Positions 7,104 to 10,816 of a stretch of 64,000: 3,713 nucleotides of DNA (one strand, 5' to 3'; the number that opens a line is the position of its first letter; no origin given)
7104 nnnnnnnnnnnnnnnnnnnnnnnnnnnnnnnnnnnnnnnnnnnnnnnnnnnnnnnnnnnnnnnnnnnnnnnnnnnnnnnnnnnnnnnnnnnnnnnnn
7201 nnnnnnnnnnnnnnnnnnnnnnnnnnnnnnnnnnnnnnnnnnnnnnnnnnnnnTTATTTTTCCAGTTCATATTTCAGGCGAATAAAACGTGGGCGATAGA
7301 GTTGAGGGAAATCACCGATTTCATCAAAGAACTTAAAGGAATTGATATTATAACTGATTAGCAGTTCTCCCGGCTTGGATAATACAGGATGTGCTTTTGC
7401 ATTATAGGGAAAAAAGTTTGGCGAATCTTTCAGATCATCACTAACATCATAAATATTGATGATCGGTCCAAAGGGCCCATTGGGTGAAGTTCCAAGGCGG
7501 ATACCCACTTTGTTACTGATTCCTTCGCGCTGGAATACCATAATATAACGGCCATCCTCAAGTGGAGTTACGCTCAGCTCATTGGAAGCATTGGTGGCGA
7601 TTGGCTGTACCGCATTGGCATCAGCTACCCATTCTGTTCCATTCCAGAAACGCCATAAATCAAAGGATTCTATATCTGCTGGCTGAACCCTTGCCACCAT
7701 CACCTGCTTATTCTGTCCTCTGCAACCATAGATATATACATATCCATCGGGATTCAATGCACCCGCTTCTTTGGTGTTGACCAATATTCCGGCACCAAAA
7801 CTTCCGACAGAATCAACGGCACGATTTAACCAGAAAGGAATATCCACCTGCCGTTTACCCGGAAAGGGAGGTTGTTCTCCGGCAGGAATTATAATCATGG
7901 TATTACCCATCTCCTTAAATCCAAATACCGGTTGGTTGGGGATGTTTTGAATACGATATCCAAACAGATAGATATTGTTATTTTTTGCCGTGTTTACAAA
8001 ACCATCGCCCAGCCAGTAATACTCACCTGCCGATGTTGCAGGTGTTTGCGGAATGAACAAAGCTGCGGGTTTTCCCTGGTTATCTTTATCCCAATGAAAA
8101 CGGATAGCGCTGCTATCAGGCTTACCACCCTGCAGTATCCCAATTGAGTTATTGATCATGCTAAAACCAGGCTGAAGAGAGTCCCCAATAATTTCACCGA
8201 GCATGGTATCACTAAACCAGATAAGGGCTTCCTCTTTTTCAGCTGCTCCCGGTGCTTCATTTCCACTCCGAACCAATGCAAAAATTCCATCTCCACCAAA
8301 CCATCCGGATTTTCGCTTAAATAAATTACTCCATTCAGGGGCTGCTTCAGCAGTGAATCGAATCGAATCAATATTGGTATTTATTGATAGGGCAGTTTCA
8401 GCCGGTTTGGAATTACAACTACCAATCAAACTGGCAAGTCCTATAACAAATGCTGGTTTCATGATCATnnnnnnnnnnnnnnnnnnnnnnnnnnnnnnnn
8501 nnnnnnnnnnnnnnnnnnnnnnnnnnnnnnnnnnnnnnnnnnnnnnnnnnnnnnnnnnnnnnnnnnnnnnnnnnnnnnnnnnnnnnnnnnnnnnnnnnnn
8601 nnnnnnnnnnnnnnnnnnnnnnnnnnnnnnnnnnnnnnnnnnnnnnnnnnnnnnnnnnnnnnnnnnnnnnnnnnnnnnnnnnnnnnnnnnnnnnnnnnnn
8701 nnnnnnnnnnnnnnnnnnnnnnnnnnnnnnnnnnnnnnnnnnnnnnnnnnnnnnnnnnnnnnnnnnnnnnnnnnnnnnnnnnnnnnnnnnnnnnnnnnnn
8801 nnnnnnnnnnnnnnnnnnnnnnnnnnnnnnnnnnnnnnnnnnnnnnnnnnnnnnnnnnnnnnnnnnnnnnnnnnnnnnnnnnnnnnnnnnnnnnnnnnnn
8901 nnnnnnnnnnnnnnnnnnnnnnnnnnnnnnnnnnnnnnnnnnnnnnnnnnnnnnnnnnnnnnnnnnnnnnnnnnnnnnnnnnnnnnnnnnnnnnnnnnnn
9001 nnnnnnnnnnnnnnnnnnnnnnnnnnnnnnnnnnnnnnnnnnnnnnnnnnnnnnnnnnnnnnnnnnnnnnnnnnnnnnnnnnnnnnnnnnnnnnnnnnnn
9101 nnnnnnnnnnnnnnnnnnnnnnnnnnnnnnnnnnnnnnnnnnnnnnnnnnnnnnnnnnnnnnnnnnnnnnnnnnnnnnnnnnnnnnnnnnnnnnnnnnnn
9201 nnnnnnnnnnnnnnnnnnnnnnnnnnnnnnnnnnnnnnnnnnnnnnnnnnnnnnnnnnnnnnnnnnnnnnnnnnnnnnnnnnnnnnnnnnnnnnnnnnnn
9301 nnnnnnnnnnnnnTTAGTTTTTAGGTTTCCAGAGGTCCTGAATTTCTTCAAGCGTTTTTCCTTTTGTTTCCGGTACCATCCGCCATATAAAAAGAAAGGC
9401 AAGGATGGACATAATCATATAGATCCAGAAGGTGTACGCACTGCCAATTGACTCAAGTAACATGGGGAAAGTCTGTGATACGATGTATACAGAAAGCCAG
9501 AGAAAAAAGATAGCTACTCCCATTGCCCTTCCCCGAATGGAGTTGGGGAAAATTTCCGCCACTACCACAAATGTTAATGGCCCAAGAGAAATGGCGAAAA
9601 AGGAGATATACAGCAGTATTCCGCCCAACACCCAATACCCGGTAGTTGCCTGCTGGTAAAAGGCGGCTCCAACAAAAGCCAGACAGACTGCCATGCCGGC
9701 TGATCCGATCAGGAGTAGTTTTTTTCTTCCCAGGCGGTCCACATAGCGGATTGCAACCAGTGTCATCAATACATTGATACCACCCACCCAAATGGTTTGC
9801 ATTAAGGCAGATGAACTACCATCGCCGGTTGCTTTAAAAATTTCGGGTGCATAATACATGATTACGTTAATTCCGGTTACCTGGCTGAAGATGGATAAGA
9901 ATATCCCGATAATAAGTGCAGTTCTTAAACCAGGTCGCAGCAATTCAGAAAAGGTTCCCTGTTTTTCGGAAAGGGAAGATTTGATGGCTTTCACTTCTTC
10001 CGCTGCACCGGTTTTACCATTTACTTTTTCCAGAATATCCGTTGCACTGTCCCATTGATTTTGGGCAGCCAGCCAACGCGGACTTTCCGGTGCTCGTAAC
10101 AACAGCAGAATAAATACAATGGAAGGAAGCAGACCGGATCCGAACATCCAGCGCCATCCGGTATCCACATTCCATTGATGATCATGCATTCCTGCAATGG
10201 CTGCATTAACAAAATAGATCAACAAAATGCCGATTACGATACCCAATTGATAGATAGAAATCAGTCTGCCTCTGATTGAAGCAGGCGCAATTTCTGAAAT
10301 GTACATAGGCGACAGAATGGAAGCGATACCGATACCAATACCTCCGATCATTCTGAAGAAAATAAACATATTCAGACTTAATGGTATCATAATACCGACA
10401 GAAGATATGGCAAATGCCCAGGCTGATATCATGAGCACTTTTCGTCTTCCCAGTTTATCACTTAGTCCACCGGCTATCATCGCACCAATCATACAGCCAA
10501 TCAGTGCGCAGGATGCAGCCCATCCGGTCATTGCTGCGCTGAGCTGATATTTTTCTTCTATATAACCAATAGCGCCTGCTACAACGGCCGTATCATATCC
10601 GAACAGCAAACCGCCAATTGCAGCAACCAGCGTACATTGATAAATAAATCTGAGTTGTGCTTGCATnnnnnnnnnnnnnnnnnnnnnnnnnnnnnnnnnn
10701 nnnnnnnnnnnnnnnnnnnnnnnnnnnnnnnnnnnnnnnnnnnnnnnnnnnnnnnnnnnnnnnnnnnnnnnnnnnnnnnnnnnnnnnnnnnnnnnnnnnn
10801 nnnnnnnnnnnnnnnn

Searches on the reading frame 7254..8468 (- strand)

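Call 86: search_protein_families(library=pfam, proteins=[window:7254-8468:-], max_evalue=0.0001)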
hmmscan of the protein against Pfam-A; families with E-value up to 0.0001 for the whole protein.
window:7254-8468:- (404 aa): 1 family
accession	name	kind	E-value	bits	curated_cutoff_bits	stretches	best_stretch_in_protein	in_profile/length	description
PF13810.12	DUF4185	-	8.7e-15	55.2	39.5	1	233-335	163-266/309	Domain of unknown function (DUF4185)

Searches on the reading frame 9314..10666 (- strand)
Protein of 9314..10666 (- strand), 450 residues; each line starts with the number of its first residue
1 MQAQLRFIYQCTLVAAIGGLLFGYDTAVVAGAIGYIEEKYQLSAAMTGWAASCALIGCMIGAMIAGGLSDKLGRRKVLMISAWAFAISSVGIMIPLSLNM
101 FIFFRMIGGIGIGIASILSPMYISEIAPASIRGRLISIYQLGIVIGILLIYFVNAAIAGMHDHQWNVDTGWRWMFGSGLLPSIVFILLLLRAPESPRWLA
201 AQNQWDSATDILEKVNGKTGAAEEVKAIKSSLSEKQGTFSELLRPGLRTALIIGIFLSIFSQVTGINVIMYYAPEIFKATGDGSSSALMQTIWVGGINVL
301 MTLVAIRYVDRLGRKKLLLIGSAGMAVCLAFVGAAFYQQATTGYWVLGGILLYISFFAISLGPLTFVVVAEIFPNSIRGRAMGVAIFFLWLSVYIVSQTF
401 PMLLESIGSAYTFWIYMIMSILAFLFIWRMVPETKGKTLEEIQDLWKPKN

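Call 86: search_protein_families(library=pfam, proteins=[window:9314-10666:-], max_evalue=0.0001)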
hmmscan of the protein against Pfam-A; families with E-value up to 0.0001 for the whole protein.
window:9314-10666:- (450 aa): 2 families
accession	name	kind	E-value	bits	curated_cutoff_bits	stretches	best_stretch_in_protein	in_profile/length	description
PF00083.30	Sugar_tr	-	6e-123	411.5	22.3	1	11-446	1-452/452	Sugar (and other) transporter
PF07690.21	MFS_1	-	9.5e-45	153.4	33.4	2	16-303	2-252/347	Major Facilitator Superfamily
